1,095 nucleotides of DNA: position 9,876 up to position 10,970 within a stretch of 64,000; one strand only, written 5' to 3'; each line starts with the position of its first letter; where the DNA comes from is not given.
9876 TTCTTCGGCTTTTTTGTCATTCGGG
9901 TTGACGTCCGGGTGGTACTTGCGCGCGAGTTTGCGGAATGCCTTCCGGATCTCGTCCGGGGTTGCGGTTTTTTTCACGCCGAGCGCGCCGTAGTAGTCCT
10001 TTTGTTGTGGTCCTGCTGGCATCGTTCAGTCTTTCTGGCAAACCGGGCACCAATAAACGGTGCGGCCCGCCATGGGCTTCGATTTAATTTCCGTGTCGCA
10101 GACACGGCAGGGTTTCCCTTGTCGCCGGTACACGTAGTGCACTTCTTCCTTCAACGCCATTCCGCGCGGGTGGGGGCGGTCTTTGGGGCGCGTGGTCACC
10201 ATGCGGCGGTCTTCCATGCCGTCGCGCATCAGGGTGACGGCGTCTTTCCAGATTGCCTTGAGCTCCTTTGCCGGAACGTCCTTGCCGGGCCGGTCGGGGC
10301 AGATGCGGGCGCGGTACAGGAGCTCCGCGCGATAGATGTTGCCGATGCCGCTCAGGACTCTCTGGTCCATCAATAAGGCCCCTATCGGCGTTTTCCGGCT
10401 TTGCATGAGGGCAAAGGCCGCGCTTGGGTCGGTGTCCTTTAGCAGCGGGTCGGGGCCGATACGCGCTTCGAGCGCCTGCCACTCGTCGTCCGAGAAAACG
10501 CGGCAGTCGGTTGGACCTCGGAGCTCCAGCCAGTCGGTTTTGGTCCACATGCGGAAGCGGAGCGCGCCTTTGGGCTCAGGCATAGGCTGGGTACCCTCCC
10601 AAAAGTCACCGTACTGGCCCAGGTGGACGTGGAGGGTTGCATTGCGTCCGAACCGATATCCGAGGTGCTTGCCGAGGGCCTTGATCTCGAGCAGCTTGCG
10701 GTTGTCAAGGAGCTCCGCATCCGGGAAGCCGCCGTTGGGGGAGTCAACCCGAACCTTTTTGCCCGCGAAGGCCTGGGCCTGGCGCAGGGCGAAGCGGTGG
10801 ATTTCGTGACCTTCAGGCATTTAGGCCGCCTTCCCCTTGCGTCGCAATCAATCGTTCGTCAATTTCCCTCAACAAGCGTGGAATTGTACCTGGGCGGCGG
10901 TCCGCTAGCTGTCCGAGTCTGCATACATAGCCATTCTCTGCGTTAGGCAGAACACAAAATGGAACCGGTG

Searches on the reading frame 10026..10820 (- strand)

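Call 77: search_protein_families(library=pfam, proteins=[window:10026-10820:-], max_evalue=0.01)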
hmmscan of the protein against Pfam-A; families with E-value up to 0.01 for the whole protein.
window:10026-10820:- (264 aa): 3 families
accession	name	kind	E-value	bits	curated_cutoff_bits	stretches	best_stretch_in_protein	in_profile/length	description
PF06831.19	H2TH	-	9.2e-22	77.3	34.7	1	121-207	1-88/93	Formamidopyrimidine-DNA glycosylase H2TH domain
PF01149.29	Fapy_DNA_glyco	-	3.7e-07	31.2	25.5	1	1-93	1-100/117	Formamidopyrimidine-DNA glycosylase N-terminal domain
PF06827.20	zf-FPG_IleRS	-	2.1e-05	24.7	21.3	1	235-263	1-29/30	Zinc finger found in FPG and IleRS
